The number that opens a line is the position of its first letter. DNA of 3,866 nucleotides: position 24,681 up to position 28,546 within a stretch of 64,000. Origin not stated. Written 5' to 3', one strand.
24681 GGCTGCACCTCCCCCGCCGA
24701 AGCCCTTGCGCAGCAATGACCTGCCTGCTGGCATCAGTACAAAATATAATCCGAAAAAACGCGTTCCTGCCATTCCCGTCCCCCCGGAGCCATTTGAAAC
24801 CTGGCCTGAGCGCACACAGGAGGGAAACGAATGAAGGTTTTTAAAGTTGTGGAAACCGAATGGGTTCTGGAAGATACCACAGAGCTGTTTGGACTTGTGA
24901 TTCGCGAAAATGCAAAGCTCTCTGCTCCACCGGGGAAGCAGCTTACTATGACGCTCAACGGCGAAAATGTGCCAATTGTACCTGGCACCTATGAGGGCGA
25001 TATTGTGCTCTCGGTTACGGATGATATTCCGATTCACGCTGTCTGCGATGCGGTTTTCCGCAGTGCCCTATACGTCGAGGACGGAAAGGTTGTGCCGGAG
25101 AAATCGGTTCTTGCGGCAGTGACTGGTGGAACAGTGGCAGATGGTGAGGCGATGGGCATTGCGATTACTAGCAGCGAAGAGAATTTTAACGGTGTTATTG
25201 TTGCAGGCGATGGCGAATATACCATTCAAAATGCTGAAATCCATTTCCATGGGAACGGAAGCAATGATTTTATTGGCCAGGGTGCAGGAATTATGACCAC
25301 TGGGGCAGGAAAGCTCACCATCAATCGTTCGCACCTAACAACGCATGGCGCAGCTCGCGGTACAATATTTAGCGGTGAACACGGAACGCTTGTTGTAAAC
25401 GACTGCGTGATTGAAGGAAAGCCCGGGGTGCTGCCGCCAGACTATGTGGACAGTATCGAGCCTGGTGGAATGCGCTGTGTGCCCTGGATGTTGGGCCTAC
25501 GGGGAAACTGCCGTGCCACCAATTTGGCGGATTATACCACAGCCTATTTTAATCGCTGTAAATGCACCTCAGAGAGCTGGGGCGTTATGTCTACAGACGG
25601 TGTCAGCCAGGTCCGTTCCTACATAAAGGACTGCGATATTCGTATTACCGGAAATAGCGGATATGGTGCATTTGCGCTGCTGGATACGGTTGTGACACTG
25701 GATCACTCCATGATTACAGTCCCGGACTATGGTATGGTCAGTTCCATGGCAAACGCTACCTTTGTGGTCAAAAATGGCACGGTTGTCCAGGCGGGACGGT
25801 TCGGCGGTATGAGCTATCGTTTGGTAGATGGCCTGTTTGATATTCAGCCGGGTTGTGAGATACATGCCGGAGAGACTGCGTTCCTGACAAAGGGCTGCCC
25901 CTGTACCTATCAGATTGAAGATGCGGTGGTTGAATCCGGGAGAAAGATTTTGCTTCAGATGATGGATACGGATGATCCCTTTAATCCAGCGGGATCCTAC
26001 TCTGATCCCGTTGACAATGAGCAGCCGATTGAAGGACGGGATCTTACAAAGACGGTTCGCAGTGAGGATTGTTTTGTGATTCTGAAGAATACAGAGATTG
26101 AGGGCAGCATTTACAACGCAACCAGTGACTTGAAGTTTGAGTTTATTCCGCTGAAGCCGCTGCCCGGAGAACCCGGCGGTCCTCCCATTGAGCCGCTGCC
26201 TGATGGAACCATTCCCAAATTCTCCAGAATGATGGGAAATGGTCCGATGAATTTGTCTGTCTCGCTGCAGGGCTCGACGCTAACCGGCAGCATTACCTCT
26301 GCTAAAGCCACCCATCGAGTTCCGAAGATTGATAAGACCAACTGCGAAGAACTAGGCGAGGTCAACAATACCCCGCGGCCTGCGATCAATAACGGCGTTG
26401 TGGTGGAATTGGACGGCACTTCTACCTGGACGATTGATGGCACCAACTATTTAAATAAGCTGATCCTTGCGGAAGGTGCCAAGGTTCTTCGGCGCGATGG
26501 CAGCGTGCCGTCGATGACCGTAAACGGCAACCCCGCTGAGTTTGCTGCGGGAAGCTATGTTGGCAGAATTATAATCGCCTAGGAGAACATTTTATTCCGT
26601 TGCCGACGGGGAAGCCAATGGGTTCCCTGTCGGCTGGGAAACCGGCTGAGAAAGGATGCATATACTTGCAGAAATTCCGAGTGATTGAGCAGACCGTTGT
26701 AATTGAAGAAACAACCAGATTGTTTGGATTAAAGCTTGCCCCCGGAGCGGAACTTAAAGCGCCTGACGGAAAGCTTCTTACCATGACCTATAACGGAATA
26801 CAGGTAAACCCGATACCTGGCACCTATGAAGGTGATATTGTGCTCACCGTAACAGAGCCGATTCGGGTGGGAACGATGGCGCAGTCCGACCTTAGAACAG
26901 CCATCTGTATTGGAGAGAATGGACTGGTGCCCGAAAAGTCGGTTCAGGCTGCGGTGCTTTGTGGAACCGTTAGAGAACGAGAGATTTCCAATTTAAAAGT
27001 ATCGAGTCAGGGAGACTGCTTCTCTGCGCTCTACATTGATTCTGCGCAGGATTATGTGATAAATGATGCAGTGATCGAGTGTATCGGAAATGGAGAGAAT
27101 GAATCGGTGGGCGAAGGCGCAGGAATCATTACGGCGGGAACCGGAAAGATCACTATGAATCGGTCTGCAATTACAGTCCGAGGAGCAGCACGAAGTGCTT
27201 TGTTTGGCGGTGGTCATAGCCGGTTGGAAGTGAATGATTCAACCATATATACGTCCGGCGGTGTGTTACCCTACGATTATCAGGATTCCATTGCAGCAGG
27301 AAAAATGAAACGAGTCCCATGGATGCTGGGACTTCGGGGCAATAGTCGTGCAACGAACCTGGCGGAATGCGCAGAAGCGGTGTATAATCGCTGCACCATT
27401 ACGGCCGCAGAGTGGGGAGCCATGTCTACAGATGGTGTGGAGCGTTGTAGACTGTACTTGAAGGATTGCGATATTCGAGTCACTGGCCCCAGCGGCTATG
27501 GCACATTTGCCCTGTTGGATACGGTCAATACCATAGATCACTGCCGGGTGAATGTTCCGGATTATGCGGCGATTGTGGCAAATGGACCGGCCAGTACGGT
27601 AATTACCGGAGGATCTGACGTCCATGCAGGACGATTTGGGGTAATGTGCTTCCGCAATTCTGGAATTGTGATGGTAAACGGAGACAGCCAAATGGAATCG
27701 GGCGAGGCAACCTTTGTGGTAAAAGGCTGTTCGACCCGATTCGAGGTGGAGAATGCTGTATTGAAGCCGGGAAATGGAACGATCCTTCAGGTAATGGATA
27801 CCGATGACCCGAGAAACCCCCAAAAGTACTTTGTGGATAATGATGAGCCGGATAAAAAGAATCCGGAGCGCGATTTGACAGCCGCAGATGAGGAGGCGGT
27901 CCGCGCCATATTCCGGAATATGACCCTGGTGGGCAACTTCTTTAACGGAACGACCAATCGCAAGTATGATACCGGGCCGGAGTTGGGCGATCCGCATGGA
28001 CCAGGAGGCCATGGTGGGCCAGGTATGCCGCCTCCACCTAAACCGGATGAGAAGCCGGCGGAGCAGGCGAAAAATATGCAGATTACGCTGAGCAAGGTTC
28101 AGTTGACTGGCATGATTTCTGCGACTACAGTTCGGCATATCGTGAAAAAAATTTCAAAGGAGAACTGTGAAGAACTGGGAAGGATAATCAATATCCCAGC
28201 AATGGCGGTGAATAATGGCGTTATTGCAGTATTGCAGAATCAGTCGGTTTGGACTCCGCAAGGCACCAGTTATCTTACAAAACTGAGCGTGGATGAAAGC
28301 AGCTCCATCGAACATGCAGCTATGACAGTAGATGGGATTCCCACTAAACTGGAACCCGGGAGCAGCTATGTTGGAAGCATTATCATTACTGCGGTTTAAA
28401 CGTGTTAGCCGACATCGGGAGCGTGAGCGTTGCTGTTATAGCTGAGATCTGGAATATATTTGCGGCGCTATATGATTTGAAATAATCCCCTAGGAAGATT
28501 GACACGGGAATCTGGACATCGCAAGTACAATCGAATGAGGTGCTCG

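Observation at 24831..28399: Tandem paralogous ~590-aa cytoplasmic repeat proteins of unknown function at the end of a reductase/dehydratase-like operon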

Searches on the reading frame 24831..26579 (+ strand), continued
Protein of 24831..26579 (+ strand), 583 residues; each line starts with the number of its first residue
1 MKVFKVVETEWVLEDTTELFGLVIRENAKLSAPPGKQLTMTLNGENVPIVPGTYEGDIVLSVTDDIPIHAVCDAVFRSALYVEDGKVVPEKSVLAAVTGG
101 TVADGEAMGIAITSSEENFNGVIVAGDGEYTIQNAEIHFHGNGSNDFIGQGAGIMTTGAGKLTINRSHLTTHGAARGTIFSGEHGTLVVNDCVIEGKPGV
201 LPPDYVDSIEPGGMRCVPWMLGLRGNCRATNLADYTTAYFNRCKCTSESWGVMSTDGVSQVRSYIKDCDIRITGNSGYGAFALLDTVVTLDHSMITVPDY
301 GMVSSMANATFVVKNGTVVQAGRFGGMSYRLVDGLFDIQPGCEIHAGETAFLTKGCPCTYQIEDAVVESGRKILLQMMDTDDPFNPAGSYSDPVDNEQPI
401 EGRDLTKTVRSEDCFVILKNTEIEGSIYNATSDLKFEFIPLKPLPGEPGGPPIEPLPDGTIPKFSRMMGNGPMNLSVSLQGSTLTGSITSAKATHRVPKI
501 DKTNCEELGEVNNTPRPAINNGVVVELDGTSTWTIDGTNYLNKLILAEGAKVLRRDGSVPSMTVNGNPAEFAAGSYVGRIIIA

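Call 90: search_protein_families(library=pfam, alignment_id=A1, max_evalue=0.1)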
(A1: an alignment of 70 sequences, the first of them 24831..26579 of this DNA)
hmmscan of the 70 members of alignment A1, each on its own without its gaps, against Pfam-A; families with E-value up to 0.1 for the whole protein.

A. member 1, window:24831-26579:+ (583 aa): 2 families
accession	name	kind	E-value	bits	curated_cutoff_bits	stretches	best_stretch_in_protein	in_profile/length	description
PF13229.12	Beta_helix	-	0.0046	17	25.9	1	118-195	22-89/158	Right handed beta helix region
PF06438.17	HasA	-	0.042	13.9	26.3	0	98-153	48-100/206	Heme-binding protein A (HasA)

B. families by the number of members that match (of 70 scanned): 15 families
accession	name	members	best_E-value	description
PF13229.12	Beta_helix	40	5.7e-09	Right handed beta helix region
PF18887.5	MBG_3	3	0.0082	MBG domain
PF07883.17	Cupin_2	1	0.0035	Cupin domain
PF11142.13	DUF2917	1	0.0056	Protein of unknown function (DUF2917)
PF05048.19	NosD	1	0.0076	Periplasmic copper-binding protein (NosD)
PF19774.5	DUF6260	1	0.0094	Family of unknown function (DUF6260)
PF00586.29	AIRS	1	0.019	AIR synthase related protein, N-terminal domain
PF22691.2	Thiolase_C_1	1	0.035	Thiolase C-terminal domain-like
PF06438.17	HasA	1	0.042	Heme-binding protein A (HasA)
PF21601.3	GldM_2nd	1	0.059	GldM second domain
PF02495.22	TGBp3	1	0.066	Triple gene block 3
PF20166.3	ATG4_LIR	1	0.067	ATG4, F-type LIR motif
PF09136.16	Glucodextran_B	1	0.067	Glucodextranase, domain B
PF13573.12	SprB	1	0.072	SprB repeat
PF20402.4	DUF6692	1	0.077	Domain of unknown function (DUF6692)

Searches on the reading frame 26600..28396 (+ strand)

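Call 4: search_protein_families(library=pfam, proteins=[window:26600-28396:+], max_evalue=0.1)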
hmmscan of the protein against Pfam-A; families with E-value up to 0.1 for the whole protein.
window:26600-28396:+ (599 aa): 1 family
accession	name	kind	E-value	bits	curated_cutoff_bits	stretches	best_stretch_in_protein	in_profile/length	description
PF13229.12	Beta_helix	-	0.0094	16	25.9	1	286-400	12-122/158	Right handed beta helix region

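Call 5: search_protein_families(library=ncbifam, proteins=[window:26600-28396:+], max_evalue=0.1)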
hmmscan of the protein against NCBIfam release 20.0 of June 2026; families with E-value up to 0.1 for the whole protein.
window:26600-28396:+ (599 aa): 1 family
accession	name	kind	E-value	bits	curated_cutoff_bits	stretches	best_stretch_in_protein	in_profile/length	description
NF011174.0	PRK14576.1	subfamily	0.026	13.4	487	1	350-417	49-114/405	putative endopeptidase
